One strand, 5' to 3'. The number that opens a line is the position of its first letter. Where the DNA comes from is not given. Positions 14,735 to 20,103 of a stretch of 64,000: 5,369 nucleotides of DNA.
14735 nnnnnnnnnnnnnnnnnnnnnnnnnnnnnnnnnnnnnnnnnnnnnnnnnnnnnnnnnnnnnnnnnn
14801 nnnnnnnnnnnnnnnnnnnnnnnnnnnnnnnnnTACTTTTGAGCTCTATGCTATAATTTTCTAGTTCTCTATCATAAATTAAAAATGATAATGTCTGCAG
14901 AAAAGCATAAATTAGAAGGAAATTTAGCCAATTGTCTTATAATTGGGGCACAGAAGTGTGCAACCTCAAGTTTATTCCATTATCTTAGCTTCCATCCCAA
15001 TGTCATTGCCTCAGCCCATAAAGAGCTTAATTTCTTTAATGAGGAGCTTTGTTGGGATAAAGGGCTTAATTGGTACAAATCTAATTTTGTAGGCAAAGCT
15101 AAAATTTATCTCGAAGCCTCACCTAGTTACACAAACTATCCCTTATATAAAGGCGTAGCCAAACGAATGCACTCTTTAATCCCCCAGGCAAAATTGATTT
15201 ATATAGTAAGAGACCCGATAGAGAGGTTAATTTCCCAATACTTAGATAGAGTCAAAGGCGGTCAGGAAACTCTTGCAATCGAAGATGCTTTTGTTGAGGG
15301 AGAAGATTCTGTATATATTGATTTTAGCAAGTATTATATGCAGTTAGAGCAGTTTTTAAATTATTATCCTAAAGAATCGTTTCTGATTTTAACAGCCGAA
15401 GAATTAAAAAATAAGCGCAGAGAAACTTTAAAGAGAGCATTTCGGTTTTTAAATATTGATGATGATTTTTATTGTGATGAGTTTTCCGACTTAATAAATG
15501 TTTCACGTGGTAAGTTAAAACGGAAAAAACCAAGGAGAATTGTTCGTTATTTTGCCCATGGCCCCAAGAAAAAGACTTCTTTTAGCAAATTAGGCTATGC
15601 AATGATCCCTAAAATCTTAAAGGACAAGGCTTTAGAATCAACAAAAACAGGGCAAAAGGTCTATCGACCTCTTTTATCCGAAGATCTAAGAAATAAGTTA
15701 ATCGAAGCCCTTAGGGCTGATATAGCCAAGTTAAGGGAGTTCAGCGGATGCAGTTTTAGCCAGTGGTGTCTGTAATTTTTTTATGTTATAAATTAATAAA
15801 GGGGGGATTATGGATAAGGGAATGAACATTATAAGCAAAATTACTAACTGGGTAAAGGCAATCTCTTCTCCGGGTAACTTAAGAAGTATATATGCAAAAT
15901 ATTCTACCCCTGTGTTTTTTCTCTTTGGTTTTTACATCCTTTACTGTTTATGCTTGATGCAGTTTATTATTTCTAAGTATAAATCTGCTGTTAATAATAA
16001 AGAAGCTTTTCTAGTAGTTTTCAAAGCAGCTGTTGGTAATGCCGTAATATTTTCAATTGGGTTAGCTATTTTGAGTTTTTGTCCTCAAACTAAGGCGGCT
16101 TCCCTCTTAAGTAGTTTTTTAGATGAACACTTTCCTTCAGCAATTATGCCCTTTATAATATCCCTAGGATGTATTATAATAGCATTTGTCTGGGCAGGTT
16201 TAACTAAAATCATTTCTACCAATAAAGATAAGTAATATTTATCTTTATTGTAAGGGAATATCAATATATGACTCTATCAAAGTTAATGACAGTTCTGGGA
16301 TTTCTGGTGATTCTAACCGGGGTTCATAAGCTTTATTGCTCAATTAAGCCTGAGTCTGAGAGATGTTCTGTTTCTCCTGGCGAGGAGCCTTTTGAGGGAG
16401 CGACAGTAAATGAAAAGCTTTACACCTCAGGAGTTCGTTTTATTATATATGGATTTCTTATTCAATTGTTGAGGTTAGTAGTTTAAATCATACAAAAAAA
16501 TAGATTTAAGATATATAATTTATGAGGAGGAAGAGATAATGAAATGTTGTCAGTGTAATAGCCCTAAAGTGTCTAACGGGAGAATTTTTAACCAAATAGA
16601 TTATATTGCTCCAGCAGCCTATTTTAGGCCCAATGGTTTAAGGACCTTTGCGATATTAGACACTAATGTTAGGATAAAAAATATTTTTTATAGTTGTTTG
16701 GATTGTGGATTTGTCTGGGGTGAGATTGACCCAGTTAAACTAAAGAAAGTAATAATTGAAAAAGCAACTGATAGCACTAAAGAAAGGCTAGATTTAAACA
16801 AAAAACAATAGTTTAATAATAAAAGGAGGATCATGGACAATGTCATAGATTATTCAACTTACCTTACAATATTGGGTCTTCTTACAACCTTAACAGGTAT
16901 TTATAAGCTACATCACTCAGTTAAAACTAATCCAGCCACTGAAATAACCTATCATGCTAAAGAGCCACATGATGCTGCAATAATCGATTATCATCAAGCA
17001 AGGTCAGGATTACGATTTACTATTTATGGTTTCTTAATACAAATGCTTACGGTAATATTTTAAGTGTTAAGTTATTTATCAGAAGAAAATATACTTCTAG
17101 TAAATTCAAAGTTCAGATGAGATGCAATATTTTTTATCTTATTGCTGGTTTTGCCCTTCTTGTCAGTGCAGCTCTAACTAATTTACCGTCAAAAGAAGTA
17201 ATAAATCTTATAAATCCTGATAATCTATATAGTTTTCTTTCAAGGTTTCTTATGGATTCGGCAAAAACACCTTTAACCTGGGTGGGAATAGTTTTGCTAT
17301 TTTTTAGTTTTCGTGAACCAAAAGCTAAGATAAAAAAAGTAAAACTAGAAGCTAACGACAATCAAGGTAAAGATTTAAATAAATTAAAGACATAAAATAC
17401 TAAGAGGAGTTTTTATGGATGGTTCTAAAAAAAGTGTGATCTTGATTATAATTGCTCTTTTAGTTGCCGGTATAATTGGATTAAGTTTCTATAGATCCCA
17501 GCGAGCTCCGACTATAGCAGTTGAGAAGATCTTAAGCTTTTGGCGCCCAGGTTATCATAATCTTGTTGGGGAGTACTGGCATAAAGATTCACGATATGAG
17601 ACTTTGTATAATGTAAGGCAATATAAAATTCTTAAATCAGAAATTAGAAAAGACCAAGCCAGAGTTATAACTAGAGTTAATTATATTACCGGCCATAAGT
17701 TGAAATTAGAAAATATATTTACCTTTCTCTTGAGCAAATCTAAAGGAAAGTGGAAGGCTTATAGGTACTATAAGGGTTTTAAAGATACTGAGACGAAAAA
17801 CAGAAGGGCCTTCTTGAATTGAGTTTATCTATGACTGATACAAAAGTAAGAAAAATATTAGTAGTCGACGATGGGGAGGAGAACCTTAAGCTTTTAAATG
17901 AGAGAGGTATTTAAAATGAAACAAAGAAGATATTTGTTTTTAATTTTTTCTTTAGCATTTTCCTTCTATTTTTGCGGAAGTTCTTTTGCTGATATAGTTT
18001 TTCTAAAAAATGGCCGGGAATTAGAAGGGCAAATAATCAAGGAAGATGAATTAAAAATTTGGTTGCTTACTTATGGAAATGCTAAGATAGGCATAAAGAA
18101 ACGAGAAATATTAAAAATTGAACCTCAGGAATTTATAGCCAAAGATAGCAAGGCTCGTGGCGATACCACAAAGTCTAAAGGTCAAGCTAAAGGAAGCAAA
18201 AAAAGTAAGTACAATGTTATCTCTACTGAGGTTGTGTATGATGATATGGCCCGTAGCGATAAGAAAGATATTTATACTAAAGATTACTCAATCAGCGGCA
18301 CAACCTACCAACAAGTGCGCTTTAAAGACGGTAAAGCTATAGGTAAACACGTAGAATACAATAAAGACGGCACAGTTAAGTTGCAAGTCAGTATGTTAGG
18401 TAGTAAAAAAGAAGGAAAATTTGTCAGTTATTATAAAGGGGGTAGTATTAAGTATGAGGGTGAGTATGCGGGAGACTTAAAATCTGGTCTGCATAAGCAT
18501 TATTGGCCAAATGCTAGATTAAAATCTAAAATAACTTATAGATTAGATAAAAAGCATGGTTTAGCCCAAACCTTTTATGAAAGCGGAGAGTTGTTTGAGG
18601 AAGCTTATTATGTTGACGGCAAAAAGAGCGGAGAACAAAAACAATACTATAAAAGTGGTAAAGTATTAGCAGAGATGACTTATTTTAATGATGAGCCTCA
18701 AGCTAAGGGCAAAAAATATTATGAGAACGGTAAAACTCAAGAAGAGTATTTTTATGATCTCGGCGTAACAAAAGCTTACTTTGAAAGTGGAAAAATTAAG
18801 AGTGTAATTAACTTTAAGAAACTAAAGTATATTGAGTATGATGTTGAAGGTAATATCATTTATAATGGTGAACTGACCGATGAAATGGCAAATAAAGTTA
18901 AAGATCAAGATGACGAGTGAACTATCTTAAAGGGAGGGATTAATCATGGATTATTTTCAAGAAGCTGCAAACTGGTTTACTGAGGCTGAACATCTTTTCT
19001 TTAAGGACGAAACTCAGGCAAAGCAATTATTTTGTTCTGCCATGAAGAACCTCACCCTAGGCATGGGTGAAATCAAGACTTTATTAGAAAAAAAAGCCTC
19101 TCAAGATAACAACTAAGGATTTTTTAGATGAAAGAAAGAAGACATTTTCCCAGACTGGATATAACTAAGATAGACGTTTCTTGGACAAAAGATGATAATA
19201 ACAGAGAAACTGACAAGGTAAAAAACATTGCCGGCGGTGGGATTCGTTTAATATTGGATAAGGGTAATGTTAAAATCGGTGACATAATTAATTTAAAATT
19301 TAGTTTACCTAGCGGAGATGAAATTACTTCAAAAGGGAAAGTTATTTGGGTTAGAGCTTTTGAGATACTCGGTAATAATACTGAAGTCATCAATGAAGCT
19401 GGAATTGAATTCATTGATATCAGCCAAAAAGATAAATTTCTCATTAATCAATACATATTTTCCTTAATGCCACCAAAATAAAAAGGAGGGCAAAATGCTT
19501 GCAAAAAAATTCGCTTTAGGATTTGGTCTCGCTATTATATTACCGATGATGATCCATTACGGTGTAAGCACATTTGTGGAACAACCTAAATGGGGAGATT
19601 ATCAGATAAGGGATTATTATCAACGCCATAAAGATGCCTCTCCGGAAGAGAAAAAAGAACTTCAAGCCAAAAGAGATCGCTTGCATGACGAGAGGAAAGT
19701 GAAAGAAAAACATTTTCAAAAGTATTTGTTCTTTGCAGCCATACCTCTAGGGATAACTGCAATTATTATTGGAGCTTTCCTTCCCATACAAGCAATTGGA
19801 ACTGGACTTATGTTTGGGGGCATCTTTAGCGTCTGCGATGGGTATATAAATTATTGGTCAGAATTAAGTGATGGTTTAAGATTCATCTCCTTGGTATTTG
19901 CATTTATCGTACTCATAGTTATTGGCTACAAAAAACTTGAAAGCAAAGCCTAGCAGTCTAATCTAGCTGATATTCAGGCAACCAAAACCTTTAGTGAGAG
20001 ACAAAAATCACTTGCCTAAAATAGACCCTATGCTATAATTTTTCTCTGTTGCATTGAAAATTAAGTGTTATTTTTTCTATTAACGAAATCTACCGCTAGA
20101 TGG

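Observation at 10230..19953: ~10-kb block of small lineage-specific secreted/membrane genes ending at tRNA-Phe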

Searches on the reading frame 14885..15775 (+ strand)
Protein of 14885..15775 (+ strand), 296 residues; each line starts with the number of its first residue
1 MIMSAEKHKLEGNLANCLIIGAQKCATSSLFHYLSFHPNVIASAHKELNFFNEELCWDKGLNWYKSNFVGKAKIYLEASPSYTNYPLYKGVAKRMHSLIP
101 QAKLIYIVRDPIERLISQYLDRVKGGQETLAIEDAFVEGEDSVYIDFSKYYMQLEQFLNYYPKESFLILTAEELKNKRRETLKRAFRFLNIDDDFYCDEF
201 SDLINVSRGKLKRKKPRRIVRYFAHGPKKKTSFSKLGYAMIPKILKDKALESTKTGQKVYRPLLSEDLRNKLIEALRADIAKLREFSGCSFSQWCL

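Call 5: search_protein_families(library=pfam, max_evalue=0.01, proteins=[window:14885-15775:+])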
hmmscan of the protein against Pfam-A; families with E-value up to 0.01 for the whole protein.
window:14885-15775:+ (296 aa): 3 families
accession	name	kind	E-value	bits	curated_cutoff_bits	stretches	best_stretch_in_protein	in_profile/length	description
PF00685.33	Sulfotransfer_1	-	2.9e-13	50.3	22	1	17-237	4-209/255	Sulfotransferase domain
PF13469.12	Sulfotransfer_3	-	1.6e-10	42.1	27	1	89-192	112-213/216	Sulfotransferase family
PF03567.20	Sulfotransfer_2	-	2.6e-05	24.9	22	1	96-140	67-130/252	Sulfotransferase family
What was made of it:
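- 14885..15775 (+): B11. PAPS-type sulfotransferase of 296 aa. It is present only in the window lineage. Sulfotransfer_1 scores 50 bits (call 5).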

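Call 37: search_protein_families(library=ncbifam, max_evalue=0.01, proteins=[window:14885-15772:+])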
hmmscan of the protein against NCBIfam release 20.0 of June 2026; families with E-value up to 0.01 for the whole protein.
window:14885-15772:+ (296 aa): 0 families

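Call 39: search_protein_families(library=padloc, max_evalue=0.01, proteins=[window:14885-15772:+])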
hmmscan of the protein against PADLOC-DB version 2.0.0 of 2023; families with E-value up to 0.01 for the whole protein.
window:14885-15772:+ (296 aa): 0 families

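Call 97: search_solved_structures(query=window:14885-15772:+, max_evalue=0.001)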
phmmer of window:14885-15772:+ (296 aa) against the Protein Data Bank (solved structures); distinct sequences matched with E-value up to 0.001: 16.
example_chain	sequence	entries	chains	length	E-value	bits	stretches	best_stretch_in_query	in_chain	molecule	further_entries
3rnl_A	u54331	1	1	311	2.4e-18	69.9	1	16-294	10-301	Sulfotransferase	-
3bd9_A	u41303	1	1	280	7.5e-17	65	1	14-206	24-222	Heparan sulfate glucosamine 3-O-sulfotransferase 5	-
1zrh_A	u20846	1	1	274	9.4e-17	64.7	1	14-200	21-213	Heparan sulfate glucosamine 3-O-sulfotransferase 1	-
7scd_A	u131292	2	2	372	1.5e-16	64.1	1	13-194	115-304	Thioredoxin 1,Heparan sulfate glucosamine 3-O-sulfotransferase 5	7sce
3uan_A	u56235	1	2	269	2.1e-16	63.6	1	14-199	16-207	Heparan sulfate glucosamine 3-O-sulfotransferase 1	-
1vkj_A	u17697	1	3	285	2.3e-16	63.4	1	14-198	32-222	heparan sulfate (glucosamine) 3-O-sulfotransferase 1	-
1t8t_A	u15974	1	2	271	3.9e-13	52.9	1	14-191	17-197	heparan sulfate D-glucosaminyl 3-O-sulfotransferase 3A1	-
1t8u_A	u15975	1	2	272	3.9e-13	52.8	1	14-191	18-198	heparan sulfate D-glucosaminyl 3-O-sulfotransferase 3A1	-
6xkg_B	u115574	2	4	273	4e-13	52.8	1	14-191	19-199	Heparan sulfate glucosamine 3-O-sulfotransferase 3A1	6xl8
1nst_A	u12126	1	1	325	8.8e-09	38.6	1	13-136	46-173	HEPARAN SULFATE N-DEACETYLASE/N-SULFOTRANSFERASE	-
8ccy_A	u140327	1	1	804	6.8e-08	35.6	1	13-136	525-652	Bifunctional heparan sulfate N-deacetylase/N-sulfotransferase 1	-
8chs_A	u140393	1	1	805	6.9e-08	35.6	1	13-136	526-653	Bifunctional heparan sulfate N-deacetylase/N-sulfotransferase 1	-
9f6z_A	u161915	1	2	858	7.9e-08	35.4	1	13-136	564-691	Bifunctional heparan sulfate N-deacetylase/N-sulfotransferase 1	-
8cd0_A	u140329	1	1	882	8.4e-08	35.4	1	13-136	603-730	Bifunctional heparan sulfate N-deacetylase/N-sulfotransferase 1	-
7d1x_A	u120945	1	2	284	0.00049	23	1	100-190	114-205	Sulfotransferase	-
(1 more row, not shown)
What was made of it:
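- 14885..15775 (+): PDB heparan-sulfate 3-OST relatives match at E 1e-16 to 1e-18 (call 97).
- On PAPS-dependent sulfotransferase (Sulfotransfer_1): PDB 3-OST hits are at E 1e-16 to 1e-18 (call 97).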

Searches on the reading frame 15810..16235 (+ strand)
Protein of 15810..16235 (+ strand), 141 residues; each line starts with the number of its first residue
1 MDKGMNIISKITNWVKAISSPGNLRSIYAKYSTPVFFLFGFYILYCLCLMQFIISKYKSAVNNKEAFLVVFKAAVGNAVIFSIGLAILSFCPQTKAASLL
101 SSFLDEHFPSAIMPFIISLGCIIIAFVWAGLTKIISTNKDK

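Call 5: search_protein_families(library=pfam, max_evalue=0.01, proteins=[window:15810-16235:+])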
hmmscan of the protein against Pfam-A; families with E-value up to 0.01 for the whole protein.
window:15810-16235:+ (141 aa): 0 families

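Call 37: search_protein_families(library=ncbifam, max_evalue=0.01, proteins=[window:15810-16232:+])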
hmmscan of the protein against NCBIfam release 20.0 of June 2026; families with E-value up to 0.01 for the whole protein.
window:15810-16232:+ (141 aa): 1 family
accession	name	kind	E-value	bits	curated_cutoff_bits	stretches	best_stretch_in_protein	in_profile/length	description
TIGR00077.1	lspA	equivalog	0.0059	16.5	73.95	1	22-79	56-113/164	signal peptidase II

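Call 39: search_protein_families(library=padloc, max_evalue=0.01, proteins=[window:15810-16232:+])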
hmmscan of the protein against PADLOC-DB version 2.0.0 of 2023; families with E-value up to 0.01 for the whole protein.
window:15810-16232:+ (141 aa): 0 families

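Call 53: search_protein_families(library=pfam, max_evalue=5, proteins=[window:15810-16232:+])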
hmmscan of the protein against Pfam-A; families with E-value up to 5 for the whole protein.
window:15810-16232:+ (141 aa): 2 families
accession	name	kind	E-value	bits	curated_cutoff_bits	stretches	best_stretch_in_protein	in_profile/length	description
PF22282.1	CydS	-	0.076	13.3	25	1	114-130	10-26/31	CydS-like protein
PF14163.11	SieB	-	2.3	8.2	26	1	82-139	5-63/147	Super-infection exclusion protein B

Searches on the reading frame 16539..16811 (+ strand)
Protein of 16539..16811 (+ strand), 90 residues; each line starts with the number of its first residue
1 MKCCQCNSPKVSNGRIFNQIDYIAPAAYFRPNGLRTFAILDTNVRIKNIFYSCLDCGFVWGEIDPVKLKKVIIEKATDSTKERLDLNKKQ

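Call 5: search_protein_families(library=pfam, max_evalue=0.01, proteins=[window:16539-16811:+])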
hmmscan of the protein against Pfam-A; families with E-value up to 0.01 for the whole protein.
window:16539-16811:+ (90 aa): 0 families

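Call 38: search_protein_families(library=ncbifam, max_evalue=0.01, proteins=[window:16539-16808:+])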
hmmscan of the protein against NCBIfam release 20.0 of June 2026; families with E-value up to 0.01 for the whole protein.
window:16539-16808:+ (90 aa): 0 families

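Call 53: search_protein_families(library=pfam, max_evalue=5, proteins=[window:16539-16808:+])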
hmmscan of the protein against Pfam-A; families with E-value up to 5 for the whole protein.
window:16539-16808:+ (90 aa): 1 family
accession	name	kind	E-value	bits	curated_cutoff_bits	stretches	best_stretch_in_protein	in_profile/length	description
PF01096.23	Zn_ribbon_TFIIS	-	0.13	12.5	21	1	49-60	27-38/39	Transcription factor S-II (TFIIS)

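Call 81: search_solved_structures(query=window:16539-16808:+, max_evalue=1)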
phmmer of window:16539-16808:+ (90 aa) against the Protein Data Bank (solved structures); distinct sequences matched with E-value up to 1: 1.
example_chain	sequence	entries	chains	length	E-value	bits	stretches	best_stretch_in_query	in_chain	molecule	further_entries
6aq3_A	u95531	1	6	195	0.53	13.5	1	26-69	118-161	trafficking protein particle complex subunit 3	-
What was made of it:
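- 16539..16811 (+): B14. Cytosolic CxxC...CxxC zinc-ribbon protein of 90 aa from an orphan family. It is the most widely retained gene of the block. There is no Pfam, NCBIfam or PDB match (calls 5, 38, 81).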

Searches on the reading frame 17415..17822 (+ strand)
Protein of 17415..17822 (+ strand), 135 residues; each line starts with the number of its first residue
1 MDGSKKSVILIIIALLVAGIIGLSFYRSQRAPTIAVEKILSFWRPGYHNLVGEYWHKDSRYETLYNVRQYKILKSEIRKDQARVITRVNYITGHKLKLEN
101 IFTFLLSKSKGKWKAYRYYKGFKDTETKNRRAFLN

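Call 5: search_protein_families(library=pfam, max_evalue=0.01, proteins=[window:17415-17822:+])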
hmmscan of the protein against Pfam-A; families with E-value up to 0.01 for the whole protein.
window:17415-17822:+ (135 aa): 0 families

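Call 38: search_protein_families(library=ncbifam, max_evalue=0.01, proteins=[window:17415-17819:+])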
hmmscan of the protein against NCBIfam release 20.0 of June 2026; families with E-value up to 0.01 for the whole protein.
window:17415-17819:+ (135 aa): 0 families

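Call 39: search_protein_families(library=padloc, max_evalue=0.01, proteins=[window:17415-17819:+])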
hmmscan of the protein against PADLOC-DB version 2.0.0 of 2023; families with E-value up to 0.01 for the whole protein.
window:17415-17819:+ (135 aa): 0 families

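Call 53: search_protein_families(library=pfam, max_evalue=5, proteins=[window:17415-17819:+])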
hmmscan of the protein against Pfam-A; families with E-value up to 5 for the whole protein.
window:17415-17819:+ (135 aa): 1 family
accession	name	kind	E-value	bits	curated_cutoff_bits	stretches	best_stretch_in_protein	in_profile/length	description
PF05454.16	DAG1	-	0.036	13.9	23.3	1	9-46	153-190/290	Dystroglycan (Dystrophin-associated glycoprotein 1)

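Call 69: predict_structure(protein=window:17415-17819:+)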
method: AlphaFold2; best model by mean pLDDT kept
length: 135 residues; sequences in the alignment: 1
mean_pLDDT: 61.5   pTM: 0.24
mean pLDDT of the five models: 61.5, 57.7, 56.6, 46.4, 45.1
residues with pLDDT >= 90: 0; 70-90: 34; 50-70: 86; < 50: 15
segments of 3 or more residues with pLDDT < 50: 57-65
pLDDT, mean of each block of 10 residues (from residue 1): 76 85 66 55 53 48 47 56 55 58 61 66 73 65
secondary structure, 60 per line:
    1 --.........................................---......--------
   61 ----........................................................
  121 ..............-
elements in order: H3-43 H47-52 H65-134
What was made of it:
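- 17415..17822 (+): B17. N-terminally anchored protein of 135 aa. The AF2 model is poor and was discarded (call 69).
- Tried and rejected: The B17 model was poor (pLDDT 61, pTM 0.24) and was discarded (call 69).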

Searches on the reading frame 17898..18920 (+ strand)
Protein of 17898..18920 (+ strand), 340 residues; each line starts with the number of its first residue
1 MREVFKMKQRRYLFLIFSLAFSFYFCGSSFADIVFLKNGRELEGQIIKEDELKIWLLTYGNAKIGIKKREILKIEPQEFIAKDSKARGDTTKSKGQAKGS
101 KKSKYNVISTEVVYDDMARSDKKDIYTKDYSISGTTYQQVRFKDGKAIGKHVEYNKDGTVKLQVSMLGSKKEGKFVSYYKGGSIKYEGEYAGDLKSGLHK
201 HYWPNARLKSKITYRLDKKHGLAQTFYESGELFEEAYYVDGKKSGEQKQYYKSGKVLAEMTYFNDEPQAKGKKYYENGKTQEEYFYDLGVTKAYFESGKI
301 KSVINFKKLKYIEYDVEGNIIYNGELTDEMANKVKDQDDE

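Call 5: search_protein_families(library=pfam, max_evalue=0.01, proteins=[window:17898-18920:+])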
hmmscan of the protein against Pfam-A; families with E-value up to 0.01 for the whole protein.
window:17898-18920:+ (340 aa): 2 families
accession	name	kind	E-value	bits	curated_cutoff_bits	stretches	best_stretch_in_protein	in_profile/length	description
PF07661.19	MORN_2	-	2.1e-18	64.7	29.6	2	245-264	3-22/22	MORN repeat variant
PF15639.11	Tox-MPTase3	-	0.0059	17.2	25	0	149-238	42-130/131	Metallopeptidase toxin 3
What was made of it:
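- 17898..18920 (+): B18. Secreted MORN_2-repeat protein of 340 aa with a Lepto_7_Nterm-like N-terminal domain. PF07661 scores 64.7 bits (call 5).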

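Call 38: search_protein_families(library=ncbifam, max_evalue=0.01, proteins=[window:17898-18917:+])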
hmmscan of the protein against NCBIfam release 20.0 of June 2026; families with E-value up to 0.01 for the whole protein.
window:17898-18917:+ (340 aa): 3 families
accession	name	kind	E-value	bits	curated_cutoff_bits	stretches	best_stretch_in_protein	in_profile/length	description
NF033566.1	adhes_LIC20035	equivalog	1.4e-12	47.2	250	2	213-320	110-229/434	LIC20035 family adhesin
NF047433.1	Lepto_7_Nterm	domain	2.3e-09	36.8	43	1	20-76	3-60/63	LA_0442/LA_0875 N-terminal domain-containing protein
NF041881.1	PTPDL_fam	equivalog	1.6e-06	27.5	200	1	24-85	5-64/339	PTPDL family protein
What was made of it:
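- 17898..18920 (+): It is like the LIC20035 family adhesin at E 1.4e-12, below that family's cut-off (call 38).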

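Call 39: search_protein_families(library=padloc, max_evalue=0.01, proteins=[window:17898-18917:+])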
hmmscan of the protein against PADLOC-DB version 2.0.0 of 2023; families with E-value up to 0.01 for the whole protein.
window:17898-18917:+ (340 aa): 0 families

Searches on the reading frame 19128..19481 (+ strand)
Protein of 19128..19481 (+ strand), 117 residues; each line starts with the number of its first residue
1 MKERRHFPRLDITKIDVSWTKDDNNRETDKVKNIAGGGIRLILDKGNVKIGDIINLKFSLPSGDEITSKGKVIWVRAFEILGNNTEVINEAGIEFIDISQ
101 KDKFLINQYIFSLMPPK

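Call 5: search_protein_families(library=pfam, max_evalue=0.01, proteins=[window:19128-19481:+])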
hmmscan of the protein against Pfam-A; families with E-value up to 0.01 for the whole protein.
window:19128-19481:+ (117 aa): 1 family
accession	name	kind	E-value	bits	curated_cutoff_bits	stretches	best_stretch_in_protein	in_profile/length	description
PF07238.19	PilZ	-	5.7e-13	49.5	22.5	1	3-111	1-101/102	PilZ domain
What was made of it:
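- Checked: The 'REC stub' at 19128-19481 is a PilZ domain (49.5 bits against a cut-off of 22.5, call 5).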

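Call 38: search_protein_families(library=ncbifam, max_evalue=0.01, proteins=[window:19128-19478:+])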
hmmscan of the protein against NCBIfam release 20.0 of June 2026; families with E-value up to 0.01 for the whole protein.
window:19128-19478:+ (117 aa): 1 family
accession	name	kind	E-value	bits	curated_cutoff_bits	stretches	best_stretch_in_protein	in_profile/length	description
TIGR02266.1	gmx_TIGR02266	paralog_domain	2.7e-06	27.5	68.7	1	21-110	11-95/96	TIGR02266 family protein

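Call 39: search_protein_families(library=padloc, max_evalue=0.01, proteins=[window:19128-19478:+])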
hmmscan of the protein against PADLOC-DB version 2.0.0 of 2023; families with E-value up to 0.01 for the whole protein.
window:19128-19478:+ (117 aa): 0 families

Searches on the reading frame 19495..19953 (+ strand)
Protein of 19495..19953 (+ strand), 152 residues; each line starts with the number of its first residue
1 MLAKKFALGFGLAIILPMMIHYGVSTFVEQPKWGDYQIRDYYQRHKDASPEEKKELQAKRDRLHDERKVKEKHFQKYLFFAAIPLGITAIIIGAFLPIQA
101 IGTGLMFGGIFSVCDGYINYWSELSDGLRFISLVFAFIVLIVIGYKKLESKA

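Call 10: search_protein_families(library=pfam, max_evalue=0.01, proteins=[window:19495-19953:+])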
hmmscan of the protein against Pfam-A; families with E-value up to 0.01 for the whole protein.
window:19495-19953:+ (152 aa): 0 families

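Call 38: search_protein_families(library=ncbifam, max_evalue=0.01, proteins=[window:19495-19950:+])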
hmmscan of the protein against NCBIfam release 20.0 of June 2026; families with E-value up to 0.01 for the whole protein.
window:19495-19950:+ (152 aa): 0 families

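Call 39: search_protein_families(library=padloc, max_evalue=0.01, proteins=[window:19495-19950:+])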
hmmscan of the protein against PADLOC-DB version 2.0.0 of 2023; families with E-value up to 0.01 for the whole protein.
window:19495-19950:+ (152 aa): 0 families

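Call 53: search_protein_families(library=pfam, max_evalue=5, proteins=[window:19495-19950:+])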
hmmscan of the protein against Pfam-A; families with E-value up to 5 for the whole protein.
window:19495-19950:+ (152 aa): 3 families
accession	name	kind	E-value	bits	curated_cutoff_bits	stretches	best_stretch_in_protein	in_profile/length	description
PF20990.2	DUF2207_C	-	0.068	13.3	33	1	55-145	121-184/247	Predicted membrane protein (DUF2207) C-terminal domain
PF12420.13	DUF3671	-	0.13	12.1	34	1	58-147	140-211/223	Fam-L, Fam-M like protein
PF09925.14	DUF2157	-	0.14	12.3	32.4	1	102-146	42-83/146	Predicted membrane protein (DUF2157)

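Call 82: search_solved_structures(query=window:19495-19950:+, max_evalue=1)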
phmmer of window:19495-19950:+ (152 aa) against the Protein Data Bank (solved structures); distinct sequences matched with E-value up to 1: 4.
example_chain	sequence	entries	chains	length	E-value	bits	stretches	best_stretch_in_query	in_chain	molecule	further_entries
5dhg_A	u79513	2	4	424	0.4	14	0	50-100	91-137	Soluble cytochrome b562,Nociceptin receptor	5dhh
4ea3_A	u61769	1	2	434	0.42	13.9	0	50-100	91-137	Fusion protein of Nociceptin receptor and cytochrome b562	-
7b5h_AE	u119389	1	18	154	0.45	13.8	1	54-110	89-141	All3316 protein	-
9xdr_R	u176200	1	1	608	0.68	13.2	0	50-106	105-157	Soluble cytochrome b562,Kappa-type opioid receptor,Soluble cytochrome b562,Kappa-type opio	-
